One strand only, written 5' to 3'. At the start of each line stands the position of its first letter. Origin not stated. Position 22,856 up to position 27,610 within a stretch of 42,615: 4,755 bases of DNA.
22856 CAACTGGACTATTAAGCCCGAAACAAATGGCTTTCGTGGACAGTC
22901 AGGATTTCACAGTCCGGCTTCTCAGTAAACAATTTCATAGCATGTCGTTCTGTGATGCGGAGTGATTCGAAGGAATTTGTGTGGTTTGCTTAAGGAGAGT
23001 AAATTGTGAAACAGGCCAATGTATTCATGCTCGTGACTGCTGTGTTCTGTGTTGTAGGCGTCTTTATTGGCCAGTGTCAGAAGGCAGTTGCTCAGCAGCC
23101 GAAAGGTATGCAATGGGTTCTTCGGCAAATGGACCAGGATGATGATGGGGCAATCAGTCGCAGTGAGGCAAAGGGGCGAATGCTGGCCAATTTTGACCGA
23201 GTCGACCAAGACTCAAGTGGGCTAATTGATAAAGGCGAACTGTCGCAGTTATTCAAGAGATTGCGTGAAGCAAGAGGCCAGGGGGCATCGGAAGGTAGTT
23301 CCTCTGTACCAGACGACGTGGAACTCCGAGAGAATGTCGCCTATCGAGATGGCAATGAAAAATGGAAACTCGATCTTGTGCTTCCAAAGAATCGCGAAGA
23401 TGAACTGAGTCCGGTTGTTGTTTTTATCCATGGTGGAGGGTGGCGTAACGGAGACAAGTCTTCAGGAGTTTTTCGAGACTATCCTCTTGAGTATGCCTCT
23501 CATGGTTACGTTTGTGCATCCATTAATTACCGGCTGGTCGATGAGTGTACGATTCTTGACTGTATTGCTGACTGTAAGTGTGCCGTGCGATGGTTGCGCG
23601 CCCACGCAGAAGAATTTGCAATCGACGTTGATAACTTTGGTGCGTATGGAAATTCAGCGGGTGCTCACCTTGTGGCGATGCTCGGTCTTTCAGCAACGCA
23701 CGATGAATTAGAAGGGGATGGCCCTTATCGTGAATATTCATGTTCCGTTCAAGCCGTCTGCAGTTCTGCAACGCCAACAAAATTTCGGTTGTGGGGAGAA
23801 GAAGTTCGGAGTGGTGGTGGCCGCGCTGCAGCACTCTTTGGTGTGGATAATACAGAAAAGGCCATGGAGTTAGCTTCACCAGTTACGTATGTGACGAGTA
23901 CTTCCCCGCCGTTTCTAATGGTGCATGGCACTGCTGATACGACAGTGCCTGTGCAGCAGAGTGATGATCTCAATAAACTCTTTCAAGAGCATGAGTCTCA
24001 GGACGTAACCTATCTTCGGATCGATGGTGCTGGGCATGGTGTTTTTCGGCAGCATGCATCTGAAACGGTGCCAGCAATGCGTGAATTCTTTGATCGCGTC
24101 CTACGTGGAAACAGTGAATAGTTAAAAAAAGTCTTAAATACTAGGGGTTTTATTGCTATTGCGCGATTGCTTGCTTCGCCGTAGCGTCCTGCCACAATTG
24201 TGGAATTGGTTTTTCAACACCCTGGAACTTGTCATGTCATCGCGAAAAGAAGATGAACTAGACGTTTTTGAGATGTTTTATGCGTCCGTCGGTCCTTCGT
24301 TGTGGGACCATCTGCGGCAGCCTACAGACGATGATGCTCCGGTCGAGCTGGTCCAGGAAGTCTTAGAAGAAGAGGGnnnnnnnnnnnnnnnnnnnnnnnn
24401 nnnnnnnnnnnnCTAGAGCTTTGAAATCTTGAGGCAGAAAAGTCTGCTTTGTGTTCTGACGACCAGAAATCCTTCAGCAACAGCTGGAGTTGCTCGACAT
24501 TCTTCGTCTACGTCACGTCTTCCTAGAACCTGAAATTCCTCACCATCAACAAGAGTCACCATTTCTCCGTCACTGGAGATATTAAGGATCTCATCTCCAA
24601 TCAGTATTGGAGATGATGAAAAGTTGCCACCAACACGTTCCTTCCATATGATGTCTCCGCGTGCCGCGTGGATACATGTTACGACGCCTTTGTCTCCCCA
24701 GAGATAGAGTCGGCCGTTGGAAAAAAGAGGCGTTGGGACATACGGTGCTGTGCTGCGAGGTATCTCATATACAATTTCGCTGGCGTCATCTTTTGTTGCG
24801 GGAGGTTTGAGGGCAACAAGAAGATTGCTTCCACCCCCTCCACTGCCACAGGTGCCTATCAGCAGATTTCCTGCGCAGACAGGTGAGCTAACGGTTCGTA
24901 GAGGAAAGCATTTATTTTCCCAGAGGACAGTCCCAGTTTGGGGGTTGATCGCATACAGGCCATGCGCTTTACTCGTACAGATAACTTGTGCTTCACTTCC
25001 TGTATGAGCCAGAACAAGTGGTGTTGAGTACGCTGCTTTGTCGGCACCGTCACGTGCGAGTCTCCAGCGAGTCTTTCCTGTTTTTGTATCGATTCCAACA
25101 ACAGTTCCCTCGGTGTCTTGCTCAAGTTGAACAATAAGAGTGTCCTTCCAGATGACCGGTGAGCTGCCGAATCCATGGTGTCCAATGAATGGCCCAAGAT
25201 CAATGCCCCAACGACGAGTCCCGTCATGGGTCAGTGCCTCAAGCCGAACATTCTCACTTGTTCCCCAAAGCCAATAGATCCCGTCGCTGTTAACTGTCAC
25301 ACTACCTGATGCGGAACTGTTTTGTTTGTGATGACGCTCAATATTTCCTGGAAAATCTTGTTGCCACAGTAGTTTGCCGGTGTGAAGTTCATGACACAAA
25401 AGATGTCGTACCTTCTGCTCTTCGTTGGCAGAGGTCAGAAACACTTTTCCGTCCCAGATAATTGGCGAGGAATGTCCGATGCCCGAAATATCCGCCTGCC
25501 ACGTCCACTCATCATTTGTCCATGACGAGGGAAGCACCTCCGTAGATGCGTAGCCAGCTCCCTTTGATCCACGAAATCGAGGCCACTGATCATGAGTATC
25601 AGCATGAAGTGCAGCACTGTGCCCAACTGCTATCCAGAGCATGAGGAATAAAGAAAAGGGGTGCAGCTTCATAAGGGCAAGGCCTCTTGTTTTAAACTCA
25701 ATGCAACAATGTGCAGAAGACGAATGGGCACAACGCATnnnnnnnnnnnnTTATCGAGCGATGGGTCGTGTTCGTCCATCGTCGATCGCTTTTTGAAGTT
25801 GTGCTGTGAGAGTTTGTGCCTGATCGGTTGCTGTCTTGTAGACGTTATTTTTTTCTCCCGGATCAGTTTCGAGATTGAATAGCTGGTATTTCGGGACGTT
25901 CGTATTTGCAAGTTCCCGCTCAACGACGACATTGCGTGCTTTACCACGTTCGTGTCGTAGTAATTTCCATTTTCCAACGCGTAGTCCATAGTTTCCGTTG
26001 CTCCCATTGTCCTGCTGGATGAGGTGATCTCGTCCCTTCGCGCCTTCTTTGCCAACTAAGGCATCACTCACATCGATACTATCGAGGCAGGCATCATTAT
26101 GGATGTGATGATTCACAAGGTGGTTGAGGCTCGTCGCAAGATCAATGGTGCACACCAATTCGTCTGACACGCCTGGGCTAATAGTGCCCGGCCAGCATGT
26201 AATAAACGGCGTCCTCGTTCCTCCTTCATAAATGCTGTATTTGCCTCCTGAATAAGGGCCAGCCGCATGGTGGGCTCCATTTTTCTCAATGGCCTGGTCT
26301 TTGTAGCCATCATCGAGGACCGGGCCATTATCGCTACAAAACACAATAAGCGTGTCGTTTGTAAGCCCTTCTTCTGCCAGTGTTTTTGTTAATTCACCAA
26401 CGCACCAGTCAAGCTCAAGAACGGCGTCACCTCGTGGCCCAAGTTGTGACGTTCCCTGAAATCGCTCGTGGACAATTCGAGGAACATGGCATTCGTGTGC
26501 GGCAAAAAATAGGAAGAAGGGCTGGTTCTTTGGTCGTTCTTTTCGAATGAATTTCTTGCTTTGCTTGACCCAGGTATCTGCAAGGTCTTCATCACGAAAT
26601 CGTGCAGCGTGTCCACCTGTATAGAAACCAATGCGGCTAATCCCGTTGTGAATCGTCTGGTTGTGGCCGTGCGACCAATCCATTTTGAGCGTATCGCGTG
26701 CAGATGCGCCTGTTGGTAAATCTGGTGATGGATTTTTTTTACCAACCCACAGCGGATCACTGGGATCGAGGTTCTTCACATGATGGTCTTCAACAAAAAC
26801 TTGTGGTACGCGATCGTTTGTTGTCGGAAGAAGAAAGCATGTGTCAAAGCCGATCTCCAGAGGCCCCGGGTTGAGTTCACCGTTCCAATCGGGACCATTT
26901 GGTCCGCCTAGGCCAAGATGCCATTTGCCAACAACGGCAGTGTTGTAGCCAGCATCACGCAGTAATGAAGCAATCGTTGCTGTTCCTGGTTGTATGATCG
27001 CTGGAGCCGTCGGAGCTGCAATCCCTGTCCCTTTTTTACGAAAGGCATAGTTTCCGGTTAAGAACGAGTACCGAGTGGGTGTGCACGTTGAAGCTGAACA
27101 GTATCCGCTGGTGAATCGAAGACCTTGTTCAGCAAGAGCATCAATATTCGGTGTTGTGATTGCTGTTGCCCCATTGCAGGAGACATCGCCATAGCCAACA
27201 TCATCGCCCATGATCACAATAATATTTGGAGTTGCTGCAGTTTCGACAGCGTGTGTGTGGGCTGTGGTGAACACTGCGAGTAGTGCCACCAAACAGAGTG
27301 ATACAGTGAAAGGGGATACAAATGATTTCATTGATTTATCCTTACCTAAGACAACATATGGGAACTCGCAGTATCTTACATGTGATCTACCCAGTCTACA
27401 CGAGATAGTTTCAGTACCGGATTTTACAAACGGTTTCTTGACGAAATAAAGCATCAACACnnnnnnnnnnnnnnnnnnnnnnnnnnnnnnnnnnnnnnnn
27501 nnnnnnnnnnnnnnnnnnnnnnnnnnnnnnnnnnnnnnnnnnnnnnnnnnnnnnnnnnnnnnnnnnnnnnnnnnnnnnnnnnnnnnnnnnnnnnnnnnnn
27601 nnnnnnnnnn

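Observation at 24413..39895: ECF sigma / lectin-type anti-sigma heading a 15.5-kb sulfatase-GH-PSD1-DUF1501-propeller cluster: candidate planctomycete sulfated-glycan utilisation system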

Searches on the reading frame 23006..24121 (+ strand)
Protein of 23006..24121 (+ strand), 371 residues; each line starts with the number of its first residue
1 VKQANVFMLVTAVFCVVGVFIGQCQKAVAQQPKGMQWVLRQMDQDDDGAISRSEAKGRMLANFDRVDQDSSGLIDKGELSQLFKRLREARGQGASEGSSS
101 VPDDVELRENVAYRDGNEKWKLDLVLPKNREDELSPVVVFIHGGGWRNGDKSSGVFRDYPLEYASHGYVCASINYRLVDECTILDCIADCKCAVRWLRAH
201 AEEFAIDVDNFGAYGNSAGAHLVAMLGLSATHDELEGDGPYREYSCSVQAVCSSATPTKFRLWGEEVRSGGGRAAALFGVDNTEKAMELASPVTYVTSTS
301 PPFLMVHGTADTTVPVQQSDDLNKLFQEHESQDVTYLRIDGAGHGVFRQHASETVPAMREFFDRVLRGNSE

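Call 9: search_protein_families(library=pfam, proteins=[window:23006-24121:+], max_evalue=0.001)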
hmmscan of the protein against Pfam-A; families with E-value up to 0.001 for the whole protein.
window:23006-24121:+ (371 aa): 10 families
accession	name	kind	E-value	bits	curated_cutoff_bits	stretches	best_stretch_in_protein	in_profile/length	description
PF20434.5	BD-FAE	-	4.4e-54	183.7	26.8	1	122-324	1-213/215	BD-FAE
PF07859.19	Abhydrolase_3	-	7.6e-15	55.7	25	1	138-347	1-209/210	alpha/beta hydrolase fold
PF00326.27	Peptidase_S9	-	1.3e-11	44.9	22.6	1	282-367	124-211/213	Prolyl oligopeptidase family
PF00135.34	COesterase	-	9.8e-10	38.4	27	1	122-233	88-207/515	Carboxylesterase family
PF13202.12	EF-hand_5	-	3.8e-07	29.7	25.9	0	63-82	5-24/25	EF hand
PF00036.39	EF-hand_1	-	2.1e-06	27.3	25.4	0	63-86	6-29/29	EF hand domain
PF13499.12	EF-hand_7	-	6.8e-06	26.8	30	0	63-96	8-33/67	EF-hand domain pair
PF13405.12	EF-hand_6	-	9.8e-06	25.3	25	0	62-86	5-29/30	EF-hand domain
PF00561.26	Abhydrolase_1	-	0.00034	20.8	25.8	0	291-347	200-241/245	alpha/beta hydrolase fold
PF12146.15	Hydrolase_4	-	0.00061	19.6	27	0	299-347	190-235/239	Serine aminopeptidase, S33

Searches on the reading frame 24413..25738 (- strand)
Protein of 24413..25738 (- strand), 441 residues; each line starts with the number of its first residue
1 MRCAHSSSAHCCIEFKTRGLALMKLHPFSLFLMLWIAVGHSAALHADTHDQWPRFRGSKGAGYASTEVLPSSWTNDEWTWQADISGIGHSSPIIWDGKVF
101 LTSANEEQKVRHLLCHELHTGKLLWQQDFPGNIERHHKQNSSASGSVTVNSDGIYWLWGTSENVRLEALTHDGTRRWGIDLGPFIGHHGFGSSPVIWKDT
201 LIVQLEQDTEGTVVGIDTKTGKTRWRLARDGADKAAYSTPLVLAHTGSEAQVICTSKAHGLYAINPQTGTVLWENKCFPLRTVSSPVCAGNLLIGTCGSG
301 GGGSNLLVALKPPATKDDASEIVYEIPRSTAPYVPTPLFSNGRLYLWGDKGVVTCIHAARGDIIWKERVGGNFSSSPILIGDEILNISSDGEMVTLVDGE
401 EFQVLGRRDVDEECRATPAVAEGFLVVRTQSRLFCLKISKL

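Call 4: search_protein_families(library=pfam, proteins=[window:24413-25738:-], max_evalue=0.01)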
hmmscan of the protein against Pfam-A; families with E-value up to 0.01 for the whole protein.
window:24413-25738:- (441 aa): 5 families
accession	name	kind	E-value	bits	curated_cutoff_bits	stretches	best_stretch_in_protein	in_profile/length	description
PF13360.13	PQQ_2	-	2.4e-24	86.7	27.6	2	166-300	5-128/233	Outer membrane protein assembly factor BamB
PF13570.13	Beta-prop_ACSF4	-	1.4e-17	64.5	133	2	75-294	122-316/329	Beta-alanine-activating enzyme, beta-propeller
PF01011.28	PQQ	-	8.1e-08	31.9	26.7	1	188-271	47-136/595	Glucose/ethanol/alcohol dehydrogenase, beta-propeller domain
PF25293.1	Beta-prop_EMC1_N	-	1.4e-05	25.3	34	0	343-394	33-87/219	EMC1 N-terminal beta-propeller domain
PF23727.1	Beta-prop_FAM234A_B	-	0.00011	21.3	26.4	0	106-165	308-362/467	FAM234A/B beta-propeller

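Call 67: search_protein_families(library=ncbifam, proteins=[window:24413-25672:-], max_evalue=0.001)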
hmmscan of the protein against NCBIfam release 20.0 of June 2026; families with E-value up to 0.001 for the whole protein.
window:24413-25672:- (419 aa): 6 families
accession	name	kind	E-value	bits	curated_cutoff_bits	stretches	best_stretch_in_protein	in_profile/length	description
TIGR03300.1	assembly_YfgL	equivalog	4e-18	65.2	285.2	1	309-409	55-154/377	outer membrane protein assembly factor BamB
NF008351.0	PRK11138.1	equivalog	1.2e-16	60.2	423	1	68-207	63-188/394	outer membrane protein assembly factor BamB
TIGR04528.1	acido_non_PQQ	subfamily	5.9e-10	38.5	650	2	28-206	4-180/493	acido-empty-quinoprotein group A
NF053615.1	SerThrKinAfsKStmc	equivalog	7.8e-09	34.7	1300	1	58-266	559-742/809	protein serine/threonine kinase AfsK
TIGR03075.1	PQQ_enz_alc_DH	subfamily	8.7e-08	31.2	480.05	0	158-274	54-172/530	PQQ-dependent dehydrogenase, methanol/ethanol family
NF041516.1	PA2928_fam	subfamily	5.3e-06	26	70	1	191-255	71-129/376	PA2928 family protein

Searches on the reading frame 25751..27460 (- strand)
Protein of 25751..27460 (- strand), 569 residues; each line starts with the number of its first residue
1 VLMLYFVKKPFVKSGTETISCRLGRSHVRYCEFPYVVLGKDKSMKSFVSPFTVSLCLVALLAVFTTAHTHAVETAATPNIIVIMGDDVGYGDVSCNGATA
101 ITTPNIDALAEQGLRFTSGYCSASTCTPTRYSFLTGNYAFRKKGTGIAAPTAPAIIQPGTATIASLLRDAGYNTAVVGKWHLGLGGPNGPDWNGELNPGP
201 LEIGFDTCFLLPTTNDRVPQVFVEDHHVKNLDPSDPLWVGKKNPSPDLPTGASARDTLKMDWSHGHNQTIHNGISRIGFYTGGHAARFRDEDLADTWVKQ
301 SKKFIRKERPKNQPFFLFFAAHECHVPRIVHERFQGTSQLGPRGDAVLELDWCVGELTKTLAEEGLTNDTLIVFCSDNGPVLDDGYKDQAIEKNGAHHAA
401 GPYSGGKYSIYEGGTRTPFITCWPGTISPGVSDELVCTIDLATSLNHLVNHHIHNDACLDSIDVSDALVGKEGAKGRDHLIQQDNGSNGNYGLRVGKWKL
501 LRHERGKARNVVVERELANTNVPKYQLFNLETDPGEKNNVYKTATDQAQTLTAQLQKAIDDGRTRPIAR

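Call 4: search_protein_families(library=pfam, proteins=[window:25751-27460:-], max_evalue=0.01)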
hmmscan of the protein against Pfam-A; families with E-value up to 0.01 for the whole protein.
window:25751-27460:- (569 aa): 3 families
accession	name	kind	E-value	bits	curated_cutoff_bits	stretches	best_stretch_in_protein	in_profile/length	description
PF00884.28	Sulfatase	-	5.2e-53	180.8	25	1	78-449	1-299/301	Sulfatase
PF16347.10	SGSH_C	-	4.2e-08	33.9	29.3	1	408-561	9-150/154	N-sulphoglucosamine sulphohydrolase, C-terminal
PF01663.27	Phosphodiest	-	5.8e-06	26.6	23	0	343-381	184-222/342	Type I phosphodiesterase / nucleotide pyrophosphatase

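Call 15: search_solved_structures(query=window:25751-27331:-, max_evalue=1e-10)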
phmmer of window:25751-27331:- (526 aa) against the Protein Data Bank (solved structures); distinct sequences matched with E-value up to 1e-10: 67 (the best 60 are shown).
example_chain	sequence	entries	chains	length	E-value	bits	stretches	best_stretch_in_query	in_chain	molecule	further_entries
7oze_AAA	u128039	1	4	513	4.5e-146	490.7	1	30-520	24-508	Putative secreted sulfatase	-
6s20_C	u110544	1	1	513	2.7e-135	455.1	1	32-512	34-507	N-acetylgalactosamine-6-O-sulfatase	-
9s7x_A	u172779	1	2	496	1.4e-134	452.8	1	36-515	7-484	Sulfatase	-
9s85_A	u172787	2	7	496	3.3e-133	448.2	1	36-515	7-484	Sulfatase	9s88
7ozc_AAA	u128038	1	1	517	1.2e-132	446.4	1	31-499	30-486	Arylsulfatase A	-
9bau_A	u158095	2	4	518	1e-125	423.5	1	26-513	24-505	S1_15B sulfatase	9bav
7p26_AAA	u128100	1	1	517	2.6e-122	412.3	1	29-496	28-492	Putative arylsulfatase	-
9bas_B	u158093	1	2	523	3.8e-120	405.1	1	33-510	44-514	S1_15A sulfatase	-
1e33_P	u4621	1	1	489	3.8e-55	190.6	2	267-499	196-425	Arylsulfatase A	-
1e2s_P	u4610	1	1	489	4.6e-55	190.3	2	267-499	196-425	Arylsulfatase A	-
1e1z_P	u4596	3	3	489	6.3e-55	189.9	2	267-499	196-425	Arylsulfatase A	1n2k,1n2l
1e3c_P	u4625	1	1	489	6.4e-55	189.9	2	267-499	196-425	Arylsulfatase A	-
1auk_A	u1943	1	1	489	1.3e-54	188.9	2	267-499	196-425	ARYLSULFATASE A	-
8eg3_A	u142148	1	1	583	4.1e-47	164.1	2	23-172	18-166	Steryl-sulfatase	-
1p49_A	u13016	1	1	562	2.3e-46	161.6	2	32-172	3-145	STERYL-SULFATASE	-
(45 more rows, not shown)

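Call 67: search_protein_families(library=ncbifam, proteins=[window:25751-27331:-], max_evalue=0.001)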
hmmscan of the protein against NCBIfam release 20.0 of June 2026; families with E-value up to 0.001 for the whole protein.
window:25751-27331:- (526 aa): 5 families
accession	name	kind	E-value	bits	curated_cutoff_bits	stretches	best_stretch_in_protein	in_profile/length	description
NF010322.0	PRK13759.1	equivalog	6.3e-31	107.4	481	2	33-139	5-107/486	arylsulfatase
TIGR03417.1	chol_sulfatase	equivalog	3.6e-28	98.7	433.45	2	34-139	2-103/500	choline-sulfatase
NF045661.1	HdlasePehA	equivalog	3.2e-15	55.7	900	1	35-135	3-98/506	phosphoric/sulfuric ester hydrolase PehA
NF052527.1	Mn_arylsulf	exception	3.9e-13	49.1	850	1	35-139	2-103/479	manganese-dependent arylsulfatase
NF038075.1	fam_STM4013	hypoth_equivalog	0.00029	20.4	250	0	255-350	156-248/261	STM4013/SEN3800 family hydrolase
